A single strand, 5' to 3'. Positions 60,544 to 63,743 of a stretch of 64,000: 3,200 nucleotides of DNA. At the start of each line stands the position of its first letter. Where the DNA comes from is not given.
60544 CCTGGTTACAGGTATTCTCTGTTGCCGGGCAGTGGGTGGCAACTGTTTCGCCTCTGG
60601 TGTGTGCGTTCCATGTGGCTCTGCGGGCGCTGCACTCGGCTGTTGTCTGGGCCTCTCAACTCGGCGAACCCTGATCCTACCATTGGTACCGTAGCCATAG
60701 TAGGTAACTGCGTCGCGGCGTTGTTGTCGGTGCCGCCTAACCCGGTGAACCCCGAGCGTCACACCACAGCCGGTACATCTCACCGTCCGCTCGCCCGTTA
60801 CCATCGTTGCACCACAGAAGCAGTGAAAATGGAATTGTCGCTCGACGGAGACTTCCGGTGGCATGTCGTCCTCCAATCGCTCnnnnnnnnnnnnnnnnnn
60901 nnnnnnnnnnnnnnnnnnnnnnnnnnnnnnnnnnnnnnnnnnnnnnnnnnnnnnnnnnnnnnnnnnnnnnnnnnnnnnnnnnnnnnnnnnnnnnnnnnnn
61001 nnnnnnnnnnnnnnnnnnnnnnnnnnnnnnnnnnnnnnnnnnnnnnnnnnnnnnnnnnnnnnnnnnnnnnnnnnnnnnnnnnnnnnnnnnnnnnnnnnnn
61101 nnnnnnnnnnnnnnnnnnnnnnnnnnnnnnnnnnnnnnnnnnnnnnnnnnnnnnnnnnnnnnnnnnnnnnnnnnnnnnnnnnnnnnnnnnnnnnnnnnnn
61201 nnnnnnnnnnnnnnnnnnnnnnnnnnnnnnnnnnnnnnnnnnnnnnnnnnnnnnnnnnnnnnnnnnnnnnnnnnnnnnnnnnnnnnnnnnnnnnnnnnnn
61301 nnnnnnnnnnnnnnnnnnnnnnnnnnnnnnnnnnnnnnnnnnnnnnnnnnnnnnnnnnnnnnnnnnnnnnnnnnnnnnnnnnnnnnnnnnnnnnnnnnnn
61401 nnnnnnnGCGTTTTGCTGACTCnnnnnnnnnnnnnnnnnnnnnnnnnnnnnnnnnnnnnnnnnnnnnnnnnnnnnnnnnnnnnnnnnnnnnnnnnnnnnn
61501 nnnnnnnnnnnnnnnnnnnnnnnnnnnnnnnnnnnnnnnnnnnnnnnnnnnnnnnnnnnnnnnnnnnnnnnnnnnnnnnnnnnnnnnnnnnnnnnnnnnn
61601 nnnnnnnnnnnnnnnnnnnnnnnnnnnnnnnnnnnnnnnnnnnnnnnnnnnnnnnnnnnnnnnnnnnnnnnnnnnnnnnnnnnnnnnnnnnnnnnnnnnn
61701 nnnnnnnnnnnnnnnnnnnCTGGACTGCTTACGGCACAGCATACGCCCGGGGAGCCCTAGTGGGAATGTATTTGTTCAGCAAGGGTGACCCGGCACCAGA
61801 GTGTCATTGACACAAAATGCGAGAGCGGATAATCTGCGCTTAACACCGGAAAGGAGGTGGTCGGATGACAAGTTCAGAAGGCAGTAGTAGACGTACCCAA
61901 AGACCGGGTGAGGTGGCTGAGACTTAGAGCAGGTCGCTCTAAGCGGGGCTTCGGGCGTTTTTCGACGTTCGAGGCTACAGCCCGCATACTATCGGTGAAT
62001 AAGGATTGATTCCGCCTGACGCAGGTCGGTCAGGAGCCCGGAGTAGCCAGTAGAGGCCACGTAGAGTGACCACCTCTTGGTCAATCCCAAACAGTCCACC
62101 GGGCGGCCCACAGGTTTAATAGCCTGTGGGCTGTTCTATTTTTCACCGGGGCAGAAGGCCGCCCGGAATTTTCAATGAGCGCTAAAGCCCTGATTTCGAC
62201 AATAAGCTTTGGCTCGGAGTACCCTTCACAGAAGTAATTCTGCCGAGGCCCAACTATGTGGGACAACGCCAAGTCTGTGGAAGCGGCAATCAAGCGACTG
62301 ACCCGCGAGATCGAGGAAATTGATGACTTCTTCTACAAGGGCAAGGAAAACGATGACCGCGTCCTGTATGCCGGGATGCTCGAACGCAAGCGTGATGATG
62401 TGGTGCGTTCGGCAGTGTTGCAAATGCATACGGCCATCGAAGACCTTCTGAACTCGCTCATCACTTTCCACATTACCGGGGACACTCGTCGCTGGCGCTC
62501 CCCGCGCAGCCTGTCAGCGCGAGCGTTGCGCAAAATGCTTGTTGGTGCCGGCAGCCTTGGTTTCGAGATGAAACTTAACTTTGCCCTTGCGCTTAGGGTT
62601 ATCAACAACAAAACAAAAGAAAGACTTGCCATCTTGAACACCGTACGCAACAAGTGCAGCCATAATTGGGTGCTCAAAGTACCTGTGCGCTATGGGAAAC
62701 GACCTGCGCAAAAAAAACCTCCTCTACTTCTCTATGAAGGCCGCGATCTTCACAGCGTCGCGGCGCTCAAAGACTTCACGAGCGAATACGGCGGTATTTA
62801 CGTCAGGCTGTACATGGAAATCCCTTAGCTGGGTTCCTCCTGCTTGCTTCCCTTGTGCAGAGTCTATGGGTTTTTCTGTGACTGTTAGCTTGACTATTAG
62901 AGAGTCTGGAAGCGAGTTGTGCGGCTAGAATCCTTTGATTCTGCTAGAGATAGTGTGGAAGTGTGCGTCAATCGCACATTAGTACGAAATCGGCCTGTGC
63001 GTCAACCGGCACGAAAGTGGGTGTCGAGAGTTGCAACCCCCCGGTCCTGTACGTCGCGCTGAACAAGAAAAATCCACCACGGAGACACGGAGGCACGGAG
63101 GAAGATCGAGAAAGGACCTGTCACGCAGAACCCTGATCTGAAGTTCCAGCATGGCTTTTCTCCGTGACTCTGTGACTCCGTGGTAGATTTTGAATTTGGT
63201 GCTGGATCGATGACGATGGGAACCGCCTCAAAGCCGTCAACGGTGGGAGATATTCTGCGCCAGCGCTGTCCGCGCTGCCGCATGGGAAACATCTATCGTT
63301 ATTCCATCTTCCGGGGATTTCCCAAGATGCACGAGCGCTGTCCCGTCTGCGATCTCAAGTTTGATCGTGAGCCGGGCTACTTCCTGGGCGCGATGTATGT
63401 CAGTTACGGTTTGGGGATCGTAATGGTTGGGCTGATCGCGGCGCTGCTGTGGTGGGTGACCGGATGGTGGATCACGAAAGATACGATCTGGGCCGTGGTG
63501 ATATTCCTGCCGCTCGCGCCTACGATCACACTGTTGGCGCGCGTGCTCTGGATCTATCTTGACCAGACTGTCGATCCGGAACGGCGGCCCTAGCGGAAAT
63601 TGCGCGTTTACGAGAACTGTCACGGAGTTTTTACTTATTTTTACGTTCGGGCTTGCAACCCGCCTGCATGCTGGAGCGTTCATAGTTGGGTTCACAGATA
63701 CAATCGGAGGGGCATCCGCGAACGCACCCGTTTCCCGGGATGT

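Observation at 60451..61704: Three tandem paralogous CFCG zinc-ribbon proteins, two with C-terminal tail anchors, of unrecognised family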

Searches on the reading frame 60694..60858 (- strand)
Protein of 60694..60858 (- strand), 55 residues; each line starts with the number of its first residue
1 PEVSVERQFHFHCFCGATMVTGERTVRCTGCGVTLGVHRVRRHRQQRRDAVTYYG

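Call 42: search_solved_structures(query=A4, max_evalue=10, show_alignments=3)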
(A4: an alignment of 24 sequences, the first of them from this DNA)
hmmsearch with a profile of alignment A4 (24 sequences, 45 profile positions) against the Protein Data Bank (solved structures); distinct sequences matched with E-value up to 10: 143 (the best 60 are shown).
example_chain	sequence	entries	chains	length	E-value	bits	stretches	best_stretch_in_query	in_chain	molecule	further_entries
2i13_A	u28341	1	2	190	1.1e-14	56.8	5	19-38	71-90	Aart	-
5v3m_C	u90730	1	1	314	1.4e-11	46.8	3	21-36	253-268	Zinc finger protein 568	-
5wjq_D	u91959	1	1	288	2.9e-10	42.7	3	21-36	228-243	Zinc finger protein 568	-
5v3j_E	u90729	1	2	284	1.8e-09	40.1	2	21-36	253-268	Zinc finger protein 568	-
1mey_C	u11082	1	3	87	2.9e-06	29.8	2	19-35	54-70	CONSENSUS ZINC FINGER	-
6ml2_A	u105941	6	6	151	1.1e-05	28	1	19-35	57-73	Zinc finger and BTB domain-containing protein 24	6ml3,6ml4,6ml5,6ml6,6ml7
5v3g_D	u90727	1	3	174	3.6e-05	26.3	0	19-35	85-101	PR domain zinc finger protein 9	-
5k2m_E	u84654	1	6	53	0.00083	22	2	25-43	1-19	Probable lysine biosynthesis protein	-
1x6e_A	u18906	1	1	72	0.0013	21.4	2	19-35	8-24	Zinc finger protein 24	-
5egb_A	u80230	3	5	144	0.0019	20.8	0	19-35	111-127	Histone-lysine N-methyltransferase PRDM9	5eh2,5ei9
4qiw_P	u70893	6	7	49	0.0023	20.5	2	21-34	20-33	DNA-directed RNA polymerase subunit P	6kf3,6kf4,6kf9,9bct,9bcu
2kmk_A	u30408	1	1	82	0.0025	20.4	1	18-35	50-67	Zinc finger protein Gfi-1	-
7y3l_A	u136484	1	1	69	0.012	18.3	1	22-35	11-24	Sal-like protein 3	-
2cot_A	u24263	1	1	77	0.013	18.1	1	19-35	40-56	Zinc finger protein 435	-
2yt9_A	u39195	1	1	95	0.018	17.7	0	22-36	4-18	zinc finger-containing protein 1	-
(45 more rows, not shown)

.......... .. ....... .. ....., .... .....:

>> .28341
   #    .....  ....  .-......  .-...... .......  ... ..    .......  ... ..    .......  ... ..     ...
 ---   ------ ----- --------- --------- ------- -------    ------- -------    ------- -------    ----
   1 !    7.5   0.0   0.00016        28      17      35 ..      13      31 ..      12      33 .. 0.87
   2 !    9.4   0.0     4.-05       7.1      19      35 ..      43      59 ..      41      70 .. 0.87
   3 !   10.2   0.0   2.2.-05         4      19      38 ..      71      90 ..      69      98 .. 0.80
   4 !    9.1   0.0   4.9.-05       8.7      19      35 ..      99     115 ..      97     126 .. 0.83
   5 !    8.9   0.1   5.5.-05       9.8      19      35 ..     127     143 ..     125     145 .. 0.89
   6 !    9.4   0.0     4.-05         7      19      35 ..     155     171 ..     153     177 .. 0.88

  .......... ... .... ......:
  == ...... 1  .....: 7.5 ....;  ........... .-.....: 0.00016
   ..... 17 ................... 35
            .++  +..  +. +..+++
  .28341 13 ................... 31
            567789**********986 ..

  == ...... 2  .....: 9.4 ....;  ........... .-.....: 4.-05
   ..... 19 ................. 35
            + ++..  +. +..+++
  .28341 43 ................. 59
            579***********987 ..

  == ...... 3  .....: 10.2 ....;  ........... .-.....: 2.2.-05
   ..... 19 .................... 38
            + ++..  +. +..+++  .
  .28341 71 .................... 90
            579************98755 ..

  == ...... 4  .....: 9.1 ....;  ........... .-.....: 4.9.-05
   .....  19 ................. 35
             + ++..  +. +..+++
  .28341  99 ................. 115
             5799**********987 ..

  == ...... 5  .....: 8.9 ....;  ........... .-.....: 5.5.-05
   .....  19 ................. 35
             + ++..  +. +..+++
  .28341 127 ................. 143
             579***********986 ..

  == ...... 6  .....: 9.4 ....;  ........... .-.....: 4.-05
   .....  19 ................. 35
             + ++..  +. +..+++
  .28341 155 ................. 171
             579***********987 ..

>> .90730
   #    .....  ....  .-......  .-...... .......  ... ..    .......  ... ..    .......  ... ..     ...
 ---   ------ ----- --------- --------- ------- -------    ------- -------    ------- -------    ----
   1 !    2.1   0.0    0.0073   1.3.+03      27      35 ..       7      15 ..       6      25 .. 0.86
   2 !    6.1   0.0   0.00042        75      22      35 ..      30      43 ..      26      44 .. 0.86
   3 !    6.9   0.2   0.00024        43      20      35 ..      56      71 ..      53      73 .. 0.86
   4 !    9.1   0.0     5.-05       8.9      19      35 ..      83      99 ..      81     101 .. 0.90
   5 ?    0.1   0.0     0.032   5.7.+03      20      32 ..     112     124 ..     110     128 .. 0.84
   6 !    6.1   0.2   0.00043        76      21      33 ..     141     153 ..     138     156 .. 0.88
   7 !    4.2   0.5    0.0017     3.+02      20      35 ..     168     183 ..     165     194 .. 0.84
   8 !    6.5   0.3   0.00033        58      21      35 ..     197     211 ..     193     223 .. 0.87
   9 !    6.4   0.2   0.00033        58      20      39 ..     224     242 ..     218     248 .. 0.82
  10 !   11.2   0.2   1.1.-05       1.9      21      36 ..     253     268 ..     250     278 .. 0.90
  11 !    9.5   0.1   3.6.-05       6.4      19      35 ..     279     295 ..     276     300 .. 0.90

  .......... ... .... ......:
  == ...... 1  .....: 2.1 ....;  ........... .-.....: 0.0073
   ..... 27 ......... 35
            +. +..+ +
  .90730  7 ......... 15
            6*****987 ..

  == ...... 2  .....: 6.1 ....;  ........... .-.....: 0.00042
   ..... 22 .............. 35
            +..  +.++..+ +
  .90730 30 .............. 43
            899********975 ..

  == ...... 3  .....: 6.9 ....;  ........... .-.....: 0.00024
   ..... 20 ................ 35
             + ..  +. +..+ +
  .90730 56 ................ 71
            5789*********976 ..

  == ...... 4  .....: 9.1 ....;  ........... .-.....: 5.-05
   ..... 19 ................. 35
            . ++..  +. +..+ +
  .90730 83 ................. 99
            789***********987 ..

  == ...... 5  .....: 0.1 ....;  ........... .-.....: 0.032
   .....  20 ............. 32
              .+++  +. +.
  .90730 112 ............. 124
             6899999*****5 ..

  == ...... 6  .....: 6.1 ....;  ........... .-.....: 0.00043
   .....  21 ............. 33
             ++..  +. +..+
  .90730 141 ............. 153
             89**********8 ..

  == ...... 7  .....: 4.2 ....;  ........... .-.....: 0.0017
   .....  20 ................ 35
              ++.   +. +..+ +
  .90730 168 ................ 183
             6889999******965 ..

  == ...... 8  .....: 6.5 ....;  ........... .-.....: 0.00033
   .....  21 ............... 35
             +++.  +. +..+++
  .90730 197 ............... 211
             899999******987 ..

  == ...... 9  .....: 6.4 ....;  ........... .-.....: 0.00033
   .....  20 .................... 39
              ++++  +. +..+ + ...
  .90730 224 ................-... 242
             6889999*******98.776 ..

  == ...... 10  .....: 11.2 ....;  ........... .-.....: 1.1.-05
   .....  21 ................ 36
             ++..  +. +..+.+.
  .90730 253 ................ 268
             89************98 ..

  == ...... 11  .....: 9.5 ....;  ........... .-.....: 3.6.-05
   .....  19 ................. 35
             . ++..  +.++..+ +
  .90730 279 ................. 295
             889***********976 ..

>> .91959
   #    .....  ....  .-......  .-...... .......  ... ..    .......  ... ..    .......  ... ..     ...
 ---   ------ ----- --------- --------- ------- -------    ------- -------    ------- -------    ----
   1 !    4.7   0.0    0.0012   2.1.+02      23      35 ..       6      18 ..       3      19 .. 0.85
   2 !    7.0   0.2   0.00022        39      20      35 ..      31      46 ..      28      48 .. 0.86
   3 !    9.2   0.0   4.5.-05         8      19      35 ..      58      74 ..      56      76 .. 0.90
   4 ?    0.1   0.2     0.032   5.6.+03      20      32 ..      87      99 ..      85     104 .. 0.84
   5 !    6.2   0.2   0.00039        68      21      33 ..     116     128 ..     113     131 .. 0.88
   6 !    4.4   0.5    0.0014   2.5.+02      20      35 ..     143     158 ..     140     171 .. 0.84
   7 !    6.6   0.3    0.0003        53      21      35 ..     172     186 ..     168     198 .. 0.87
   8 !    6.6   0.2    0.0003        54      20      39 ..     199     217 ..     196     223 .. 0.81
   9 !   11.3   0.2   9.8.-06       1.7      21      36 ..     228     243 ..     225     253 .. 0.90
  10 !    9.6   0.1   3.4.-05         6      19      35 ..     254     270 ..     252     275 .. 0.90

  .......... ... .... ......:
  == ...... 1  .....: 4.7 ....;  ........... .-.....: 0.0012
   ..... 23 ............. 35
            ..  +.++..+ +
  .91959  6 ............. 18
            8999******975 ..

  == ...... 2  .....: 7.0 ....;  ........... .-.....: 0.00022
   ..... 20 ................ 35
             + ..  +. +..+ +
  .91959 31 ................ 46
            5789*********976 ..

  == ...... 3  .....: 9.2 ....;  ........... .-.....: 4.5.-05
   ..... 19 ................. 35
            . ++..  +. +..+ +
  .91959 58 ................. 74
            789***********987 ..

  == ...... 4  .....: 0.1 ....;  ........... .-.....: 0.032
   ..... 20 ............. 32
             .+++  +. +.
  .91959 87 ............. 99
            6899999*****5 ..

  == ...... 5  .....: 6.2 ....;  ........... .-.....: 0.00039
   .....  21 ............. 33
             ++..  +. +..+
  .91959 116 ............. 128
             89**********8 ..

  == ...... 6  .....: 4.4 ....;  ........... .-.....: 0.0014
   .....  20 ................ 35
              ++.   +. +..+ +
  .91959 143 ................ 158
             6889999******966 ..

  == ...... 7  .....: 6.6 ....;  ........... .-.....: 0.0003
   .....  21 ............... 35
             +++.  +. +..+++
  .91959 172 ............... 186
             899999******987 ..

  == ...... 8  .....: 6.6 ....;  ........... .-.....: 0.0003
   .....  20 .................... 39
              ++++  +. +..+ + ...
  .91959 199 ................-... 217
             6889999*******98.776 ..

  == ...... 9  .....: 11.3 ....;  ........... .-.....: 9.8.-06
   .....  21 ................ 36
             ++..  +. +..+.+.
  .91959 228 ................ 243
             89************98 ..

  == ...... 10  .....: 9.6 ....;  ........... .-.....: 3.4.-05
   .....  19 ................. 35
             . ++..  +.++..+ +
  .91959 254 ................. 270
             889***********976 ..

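Call 104: search_solved_structures(query=window:60694-60858:-, max_evalue=10, show_alignments=4)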
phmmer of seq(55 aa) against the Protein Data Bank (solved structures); distinct sequences matched with E-value up to 10: 13.
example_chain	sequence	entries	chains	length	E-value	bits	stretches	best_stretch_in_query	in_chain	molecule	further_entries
1wee_A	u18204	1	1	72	0.05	17.4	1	10-34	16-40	PHD finger family protein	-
8gzg_D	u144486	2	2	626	0.056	17.2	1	11-45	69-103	DNA-directed RNA polymerase subunit gamma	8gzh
1mey_C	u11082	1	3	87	0.095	16.5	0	21-45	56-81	CONSENSUS ZINC FINGER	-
8h3v_E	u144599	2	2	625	0.19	15.6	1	11-45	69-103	DNA-directed RNA polymerase subunit gamma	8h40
8syi_D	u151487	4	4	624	0.24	15.2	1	11-45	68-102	DNA-directed RNA polymerase subunit gamma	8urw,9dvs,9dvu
7xya_D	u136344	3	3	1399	0.44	14.4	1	11-45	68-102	DNA-directed RNA polymerase subunit beta'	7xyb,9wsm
7f0r_D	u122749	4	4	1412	0.45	14.4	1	11-45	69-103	DNA-directed RNA polymerase subunit beta'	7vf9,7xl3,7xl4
7oan_F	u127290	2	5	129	0.84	13.5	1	16-46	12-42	immunoglobulin mu heavy chain | C5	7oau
7oao_FFF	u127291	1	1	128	1.5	12.8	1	16-46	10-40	C5 nanobody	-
6wmr_D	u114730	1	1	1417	2.1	12.3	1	11-50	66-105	DNA-directed RNA polymerase subunit beta'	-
6wmp_D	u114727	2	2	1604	2.6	12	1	11-50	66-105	DNA-directed RNA polymerase subunit beta'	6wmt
1mda_H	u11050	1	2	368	3.4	11.6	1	21-36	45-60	METHYLAMINE DEHYDROGENASE (HEAVY SUBUNIT)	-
5njj_A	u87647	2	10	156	8.3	10.4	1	7-42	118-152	Protein numb homolog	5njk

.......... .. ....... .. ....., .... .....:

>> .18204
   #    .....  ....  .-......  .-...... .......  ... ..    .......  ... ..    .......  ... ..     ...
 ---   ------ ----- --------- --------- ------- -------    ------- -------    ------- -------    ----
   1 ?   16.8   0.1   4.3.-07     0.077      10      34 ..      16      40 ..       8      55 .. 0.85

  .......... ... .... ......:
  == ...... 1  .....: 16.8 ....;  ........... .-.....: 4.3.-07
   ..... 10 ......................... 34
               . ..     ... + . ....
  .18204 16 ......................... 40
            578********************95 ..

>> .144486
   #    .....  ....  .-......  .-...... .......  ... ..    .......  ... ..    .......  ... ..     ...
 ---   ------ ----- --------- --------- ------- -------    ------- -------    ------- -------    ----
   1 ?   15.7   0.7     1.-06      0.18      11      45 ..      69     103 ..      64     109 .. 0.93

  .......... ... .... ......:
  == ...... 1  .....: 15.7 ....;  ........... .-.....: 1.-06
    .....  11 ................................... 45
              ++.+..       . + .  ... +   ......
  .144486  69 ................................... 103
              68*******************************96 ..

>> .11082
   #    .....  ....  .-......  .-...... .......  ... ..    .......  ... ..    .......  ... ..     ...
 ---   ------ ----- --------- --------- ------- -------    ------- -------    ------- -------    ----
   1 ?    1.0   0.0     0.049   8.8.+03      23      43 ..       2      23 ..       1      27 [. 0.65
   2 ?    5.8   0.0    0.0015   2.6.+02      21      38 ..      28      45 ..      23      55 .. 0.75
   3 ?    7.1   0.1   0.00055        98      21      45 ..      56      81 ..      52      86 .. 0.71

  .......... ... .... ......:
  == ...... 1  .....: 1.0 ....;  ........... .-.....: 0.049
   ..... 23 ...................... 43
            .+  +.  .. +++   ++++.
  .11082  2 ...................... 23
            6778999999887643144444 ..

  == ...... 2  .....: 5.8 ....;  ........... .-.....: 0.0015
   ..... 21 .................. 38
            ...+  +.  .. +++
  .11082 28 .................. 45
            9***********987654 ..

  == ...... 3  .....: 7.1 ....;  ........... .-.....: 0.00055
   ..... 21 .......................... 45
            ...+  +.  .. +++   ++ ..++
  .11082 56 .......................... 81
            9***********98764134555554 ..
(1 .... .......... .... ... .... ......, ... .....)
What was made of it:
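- PDB hits have E 0.04-0.06 (calls 42, 104).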

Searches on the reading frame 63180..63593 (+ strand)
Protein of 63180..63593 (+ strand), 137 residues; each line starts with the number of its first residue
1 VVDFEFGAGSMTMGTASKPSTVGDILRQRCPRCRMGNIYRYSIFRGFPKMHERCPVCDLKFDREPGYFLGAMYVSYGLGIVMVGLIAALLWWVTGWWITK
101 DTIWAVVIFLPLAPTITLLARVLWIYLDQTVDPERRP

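Call 8: search_protein_families(library=pfam, max_evalue=1, proteins=[window:63180-63593:+])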
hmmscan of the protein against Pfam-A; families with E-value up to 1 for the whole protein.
window:63180-63593:+ (137 aa): 4 families
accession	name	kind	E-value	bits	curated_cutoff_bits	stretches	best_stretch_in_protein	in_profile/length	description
PF06170.17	DUF983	-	9.3e-08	32.7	22.6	1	44-118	1-70/85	Protein of unknown function (DUF983)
PF21349.2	RUBY_RBDX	-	0.11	12.4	26.5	0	52-58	17-23/30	Rubrerythrin, rubredoxin-like domain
PF17283.8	Zn_ribbon_SprT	-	0.3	11.6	28.1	0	19-36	17-32/38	SprT-like zinc ribbon domain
PF11874.13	DUF3394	-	0.3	11.2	28.2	1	80-113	4-39/181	Domain of unknown function (DUF3394)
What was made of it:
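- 63180..63593 (+): DUF983 gene, the normal divergent neighbour of X. Its start lies 65-170 nt from the X 5' end in 17 of 19 related loci. Pfam DUF983 at E 9e-8 (call 8).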

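Call 102: search_protein_families(library=ncbifam, max_evalue=0.1, proteins=[window:63180-63593:+])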
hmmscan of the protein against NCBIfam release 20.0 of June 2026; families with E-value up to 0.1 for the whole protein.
window:63180-63593:+ (137 aa): 1 family
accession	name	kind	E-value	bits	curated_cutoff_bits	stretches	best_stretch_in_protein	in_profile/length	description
NF004633.0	PRK05978.1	subfamily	1.6e-05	24.2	187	1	26-116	33-113/149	hypothetical protein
